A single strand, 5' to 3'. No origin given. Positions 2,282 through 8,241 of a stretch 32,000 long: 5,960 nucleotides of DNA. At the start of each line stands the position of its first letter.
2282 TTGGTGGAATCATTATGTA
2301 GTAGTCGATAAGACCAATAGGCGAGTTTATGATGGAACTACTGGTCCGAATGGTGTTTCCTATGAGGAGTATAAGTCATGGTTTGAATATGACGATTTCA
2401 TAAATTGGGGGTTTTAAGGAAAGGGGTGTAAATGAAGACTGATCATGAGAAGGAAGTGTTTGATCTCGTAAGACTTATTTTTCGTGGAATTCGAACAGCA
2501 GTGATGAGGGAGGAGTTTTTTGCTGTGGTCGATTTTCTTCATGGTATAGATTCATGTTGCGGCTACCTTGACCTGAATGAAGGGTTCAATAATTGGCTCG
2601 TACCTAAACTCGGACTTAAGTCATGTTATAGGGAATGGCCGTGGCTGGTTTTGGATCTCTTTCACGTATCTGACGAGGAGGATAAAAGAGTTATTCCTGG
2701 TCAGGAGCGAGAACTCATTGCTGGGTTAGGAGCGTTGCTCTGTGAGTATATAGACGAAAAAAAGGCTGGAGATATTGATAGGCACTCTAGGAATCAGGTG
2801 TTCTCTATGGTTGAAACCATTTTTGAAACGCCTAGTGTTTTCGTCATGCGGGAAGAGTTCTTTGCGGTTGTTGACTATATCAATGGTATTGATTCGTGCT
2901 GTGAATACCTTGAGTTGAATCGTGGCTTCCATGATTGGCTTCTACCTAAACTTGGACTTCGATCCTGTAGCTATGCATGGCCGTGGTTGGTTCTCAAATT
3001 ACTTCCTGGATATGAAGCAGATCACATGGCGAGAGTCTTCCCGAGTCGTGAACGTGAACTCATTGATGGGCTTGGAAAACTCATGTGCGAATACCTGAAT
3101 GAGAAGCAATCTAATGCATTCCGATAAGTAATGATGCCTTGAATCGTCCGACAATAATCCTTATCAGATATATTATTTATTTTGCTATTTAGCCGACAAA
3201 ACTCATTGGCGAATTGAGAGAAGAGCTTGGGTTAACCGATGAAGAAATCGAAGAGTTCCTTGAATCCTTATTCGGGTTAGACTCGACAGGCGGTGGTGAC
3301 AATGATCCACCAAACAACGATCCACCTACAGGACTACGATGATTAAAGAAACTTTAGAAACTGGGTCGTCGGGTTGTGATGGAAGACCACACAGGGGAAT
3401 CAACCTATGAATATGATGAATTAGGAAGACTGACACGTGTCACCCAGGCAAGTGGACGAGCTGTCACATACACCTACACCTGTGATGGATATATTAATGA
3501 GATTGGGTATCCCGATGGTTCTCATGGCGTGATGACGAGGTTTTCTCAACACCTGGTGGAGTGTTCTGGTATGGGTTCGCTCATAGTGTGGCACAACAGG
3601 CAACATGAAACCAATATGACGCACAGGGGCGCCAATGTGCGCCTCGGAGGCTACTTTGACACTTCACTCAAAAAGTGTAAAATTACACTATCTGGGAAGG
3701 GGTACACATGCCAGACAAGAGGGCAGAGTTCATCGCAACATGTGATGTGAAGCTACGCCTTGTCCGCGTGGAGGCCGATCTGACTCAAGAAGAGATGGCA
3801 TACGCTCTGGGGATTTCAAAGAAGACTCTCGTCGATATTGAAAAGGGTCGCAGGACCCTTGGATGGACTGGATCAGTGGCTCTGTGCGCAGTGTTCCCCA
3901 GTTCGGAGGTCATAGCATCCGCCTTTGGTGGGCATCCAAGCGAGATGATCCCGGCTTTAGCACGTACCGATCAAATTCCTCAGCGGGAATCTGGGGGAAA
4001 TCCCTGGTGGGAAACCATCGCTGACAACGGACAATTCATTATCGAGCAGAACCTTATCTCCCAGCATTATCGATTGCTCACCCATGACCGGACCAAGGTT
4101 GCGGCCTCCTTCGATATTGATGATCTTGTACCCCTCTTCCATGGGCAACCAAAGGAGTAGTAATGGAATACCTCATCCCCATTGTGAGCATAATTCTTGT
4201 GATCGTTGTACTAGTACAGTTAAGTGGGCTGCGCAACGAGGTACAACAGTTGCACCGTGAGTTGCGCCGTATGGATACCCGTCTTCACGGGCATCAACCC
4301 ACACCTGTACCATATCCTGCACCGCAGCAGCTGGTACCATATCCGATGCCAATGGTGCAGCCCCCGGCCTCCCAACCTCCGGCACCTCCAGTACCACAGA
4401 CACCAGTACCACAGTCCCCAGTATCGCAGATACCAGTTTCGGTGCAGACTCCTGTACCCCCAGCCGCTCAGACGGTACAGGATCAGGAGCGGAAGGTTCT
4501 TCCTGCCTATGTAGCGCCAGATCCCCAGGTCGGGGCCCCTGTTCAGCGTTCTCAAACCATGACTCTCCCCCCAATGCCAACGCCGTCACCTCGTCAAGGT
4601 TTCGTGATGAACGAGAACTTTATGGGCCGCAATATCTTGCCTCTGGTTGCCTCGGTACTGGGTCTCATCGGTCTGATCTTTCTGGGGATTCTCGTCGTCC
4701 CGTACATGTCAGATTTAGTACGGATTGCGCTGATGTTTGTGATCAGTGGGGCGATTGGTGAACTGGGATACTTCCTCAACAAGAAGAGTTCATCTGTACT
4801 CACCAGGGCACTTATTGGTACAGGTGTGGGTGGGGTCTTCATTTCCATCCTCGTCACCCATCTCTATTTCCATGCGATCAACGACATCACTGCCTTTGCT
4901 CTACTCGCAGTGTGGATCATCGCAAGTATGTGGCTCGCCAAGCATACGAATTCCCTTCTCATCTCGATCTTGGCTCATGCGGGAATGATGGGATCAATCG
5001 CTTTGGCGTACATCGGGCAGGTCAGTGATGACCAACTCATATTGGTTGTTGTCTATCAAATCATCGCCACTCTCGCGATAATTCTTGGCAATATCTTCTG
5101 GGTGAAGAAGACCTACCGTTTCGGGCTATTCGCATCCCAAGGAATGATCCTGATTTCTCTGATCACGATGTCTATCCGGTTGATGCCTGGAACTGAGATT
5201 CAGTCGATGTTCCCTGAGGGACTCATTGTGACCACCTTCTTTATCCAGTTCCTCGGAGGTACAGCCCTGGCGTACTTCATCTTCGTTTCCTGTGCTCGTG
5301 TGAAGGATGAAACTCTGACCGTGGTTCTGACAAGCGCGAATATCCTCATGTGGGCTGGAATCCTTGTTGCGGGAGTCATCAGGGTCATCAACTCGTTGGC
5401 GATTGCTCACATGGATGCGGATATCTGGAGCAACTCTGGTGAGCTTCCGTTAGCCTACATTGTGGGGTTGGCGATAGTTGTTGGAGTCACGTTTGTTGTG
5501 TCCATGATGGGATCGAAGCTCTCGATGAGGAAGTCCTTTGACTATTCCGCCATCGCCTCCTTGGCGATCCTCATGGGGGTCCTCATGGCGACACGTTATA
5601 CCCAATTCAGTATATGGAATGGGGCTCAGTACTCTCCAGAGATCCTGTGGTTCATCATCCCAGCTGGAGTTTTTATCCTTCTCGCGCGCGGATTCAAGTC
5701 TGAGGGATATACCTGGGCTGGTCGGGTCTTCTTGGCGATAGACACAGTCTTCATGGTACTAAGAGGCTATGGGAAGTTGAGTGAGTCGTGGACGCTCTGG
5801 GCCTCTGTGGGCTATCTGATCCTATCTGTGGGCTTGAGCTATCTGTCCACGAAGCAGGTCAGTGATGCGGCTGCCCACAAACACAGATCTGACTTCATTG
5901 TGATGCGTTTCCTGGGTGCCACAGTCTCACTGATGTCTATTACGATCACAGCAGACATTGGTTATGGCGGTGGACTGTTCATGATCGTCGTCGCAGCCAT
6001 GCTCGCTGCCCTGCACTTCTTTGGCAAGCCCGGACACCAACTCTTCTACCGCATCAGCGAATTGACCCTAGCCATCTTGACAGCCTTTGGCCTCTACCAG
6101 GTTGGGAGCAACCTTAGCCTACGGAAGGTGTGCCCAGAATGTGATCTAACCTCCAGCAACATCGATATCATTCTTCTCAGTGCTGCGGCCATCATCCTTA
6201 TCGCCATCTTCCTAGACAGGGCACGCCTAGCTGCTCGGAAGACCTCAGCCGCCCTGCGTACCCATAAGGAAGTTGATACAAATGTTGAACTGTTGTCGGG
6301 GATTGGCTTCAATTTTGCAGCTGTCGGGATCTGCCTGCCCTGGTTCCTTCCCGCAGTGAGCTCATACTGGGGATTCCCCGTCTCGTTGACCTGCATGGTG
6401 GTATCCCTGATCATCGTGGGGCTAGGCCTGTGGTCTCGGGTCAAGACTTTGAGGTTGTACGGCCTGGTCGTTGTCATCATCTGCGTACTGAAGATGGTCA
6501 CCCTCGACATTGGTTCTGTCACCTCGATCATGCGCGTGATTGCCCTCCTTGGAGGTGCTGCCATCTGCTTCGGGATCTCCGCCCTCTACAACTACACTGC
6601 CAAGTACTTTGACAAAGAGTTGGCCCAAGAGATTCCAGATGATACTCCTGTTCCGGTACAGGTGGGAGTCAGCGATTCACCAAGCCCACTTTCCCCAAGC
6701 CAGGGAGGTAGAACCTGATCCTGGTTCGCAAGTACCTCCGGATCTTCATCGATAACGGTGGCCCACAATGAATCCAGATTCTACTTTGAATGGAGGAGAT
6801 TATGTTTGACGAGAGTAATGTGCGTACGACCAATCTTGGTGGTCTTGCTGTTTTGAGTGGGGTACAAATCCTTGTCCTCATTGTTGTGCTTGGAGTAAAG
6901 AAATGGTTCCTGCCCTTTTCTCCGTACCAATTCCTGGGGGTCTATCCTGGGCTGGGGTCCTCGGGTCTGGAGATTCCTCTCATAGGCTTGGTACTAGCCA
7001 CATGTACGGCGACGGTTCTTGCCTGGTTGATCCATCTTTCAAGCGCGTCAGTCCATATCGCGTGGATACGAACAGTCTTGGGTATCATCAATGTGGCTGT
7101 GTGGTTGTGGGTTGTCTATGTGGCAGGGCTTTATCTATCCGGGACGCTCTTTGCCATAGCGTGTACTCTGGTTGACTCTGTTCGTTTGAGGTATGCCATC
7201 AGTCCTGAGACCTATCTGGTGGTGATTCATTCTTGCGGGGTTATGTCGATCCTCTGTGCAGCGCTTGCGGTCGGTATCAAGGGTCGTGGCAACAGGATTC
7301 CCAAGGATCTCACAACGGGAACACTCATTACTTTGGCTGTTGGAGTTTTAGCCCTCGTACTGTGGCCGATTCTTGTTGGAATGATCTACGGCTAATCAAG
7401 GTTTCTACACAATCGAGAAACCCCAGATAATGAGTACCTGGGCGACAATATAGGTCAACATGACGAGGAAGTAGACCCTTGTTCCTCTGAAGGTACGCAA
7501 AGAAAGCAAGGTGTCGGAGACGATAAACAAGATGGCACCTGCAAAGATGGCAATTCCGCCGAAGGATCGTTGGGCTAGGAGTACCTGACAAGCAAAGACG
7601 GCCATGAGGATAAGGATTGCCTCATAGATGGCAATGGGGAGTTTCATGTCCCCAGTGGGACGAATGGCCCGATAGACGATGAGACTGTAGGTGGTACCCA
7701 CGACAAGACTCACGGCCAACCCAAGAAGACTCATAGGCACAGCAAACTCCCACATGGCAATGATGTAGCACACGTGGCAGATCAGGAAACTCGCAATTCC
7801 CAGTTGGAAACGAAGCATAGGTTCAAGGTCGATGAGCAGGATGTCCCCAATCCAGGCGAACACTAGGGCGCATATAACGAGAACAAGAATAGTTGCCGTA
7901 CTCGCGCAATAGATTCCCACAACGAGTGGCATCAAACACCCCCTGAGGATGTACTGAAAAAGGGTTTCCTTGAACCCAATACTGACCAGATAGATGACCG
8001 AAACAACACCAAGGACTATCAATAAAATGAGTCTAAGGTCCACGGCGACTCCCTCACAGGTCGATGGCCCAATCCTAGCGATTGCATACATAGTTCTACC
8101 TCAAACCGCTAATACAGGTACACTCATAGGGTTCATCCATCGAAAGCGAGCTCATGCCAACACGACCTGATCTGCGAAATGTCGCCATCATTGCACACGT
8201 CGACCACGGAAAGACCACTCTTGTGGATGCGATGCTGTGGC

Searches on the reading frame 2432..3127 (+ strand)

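Call 27: search_protein_families(library=pfam, max_evalue=0.01, proteins=[window:2432-3127:+])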
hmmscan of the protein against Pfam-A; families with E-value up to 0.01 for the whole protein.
window:2432-3127:+ (231 aa): 1 family
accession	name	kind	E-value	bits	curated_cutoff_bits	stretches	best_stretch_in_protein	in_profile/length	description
PF04136.21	COG3_N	-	0.0012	19.2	27.9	0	130-168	81-118/147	Conserved oligomeric Golgi complex subunit 3, N-terminal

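Call 116: search_protein_families(library=padloc, max_evalue=0.01, proteins=[window:2432-3127:+])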
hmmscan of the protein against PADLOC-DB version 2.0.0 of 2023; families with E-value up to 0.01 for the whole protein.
window:2432-3127:+ (231 aa): 0 families

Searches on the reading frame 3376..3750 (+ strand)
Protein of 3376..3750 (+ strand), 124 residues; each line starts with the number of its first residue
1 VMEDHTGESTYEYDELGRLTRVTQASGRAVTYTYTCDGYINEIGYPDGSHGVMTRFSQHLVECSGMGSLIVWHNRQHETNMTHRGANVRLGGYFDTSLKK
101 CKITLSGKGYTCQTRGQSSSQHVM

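Call 106: search_protein_families(library=pfam, max_evalue=0.001, proteins=[window:3376-3750:+])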
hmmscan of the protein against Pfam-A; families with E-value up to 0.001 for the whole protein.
window:3376-3750:+ (124 aa): 1 family
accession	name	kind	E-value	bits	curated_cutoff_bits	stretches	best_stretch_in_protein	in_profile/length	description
PF05593.20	RHS_repeat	-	4.3e-12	46.5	22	2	13-49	1-37/38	RHS Repeat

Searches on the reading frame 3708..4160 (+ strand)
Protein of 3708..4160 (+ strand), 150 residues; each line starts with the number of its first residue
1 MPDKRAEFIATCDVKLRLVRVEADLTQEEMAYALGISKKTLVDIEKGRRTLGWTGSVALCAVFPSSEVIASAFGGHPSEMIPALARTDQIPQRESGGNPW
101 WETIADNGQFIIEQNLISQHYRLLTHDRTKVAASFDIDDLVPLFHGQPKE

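Call 106: search_protein_families(library=pfam, max_evalue=0.001, proteins=[window:3708-4160:+])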
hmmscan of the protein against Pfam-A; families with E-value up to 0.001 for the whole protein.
window:3708-4160:+ (150 aa): 3 families
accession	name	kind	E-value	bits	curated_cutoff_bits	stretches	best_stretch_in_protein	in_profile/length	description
PF13560.12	HTH_31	-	1.4e-07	32.1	27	1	16-62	6-53/64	Helix-turn-helix domain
PF01381.28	HTH_3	-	1e-06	29.1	23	1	16-50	1-35/55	Helix-turn-helix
PF12844.13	HTH_19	-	1.2e-05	25.6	30.2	1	15-52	3-40/64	Helix-turn-helix domain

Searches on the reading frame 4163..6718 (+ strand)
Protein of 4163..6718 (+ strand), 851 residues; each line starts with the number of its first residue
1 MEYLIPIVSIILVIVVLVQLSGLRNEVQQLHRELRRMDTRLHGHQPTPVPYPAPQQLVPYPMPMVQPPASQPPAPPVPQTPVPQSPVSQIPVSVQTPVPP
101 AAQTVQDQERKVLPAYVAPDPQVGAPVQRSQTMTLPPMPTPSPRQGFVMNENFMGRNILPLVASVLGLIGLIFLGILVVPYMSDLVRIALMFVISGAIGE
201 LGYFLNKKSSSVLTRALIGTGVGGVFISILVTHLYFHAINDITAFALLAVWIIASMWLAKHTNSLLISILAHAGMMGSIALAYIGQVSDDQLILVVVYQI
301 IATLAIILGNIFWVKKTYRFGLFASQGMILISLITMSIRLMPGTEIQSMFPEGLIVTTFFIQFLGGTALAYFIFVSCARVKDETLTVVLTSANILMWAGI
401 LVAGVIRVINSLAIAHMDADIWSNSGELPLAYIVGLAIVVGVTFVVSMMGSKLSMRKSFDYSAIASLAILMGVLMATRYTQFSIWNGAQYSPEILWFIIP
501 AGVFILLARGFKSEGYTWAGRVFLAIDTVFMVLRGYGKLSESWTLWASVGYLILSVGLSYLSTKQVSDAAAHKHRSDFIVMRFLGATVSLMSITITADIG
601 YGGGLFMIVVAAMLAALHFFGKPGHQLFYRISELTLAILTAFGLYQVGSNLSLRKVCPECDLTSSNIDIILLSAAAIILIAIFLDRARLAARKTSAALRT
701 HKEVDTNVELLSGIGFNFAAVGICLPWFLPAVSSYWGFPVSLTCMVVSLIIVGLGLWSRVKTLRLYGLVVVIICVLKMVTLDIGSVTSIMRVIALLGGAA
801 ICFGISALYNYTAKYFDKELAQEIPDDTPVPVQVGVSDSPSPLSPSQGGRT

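Call 27: search_protein_families(library=pfam, max_evalue=0.01, proteins=[window:4163-6718:+])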
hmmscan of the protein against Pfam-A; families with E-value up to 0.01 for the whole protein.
window:4163-6718:+ (851 aa): 1 family
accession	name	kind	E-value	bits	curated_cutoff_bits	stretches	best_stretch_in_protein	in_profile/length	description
PF10101.14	DUF2339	-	5.3e-12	45.7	33.6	1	168-809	14-656/659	Predicted membrane protein (DUF2339)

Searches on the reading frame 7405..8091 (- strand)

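Call 27: search_protein_families(library=pfam, max_evalue=0.01, proteins=[window:7405-8091:-])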
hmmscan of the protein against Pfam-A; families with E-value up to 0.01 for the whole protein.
window:7405-8091:- (228 aa): 1 family
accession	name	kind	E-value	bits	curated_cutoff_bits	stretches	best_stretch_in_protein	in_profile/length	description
PF07947.19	YhhN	-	9.1e-30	104.1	25.6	1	47-224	3-181/182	YhhN family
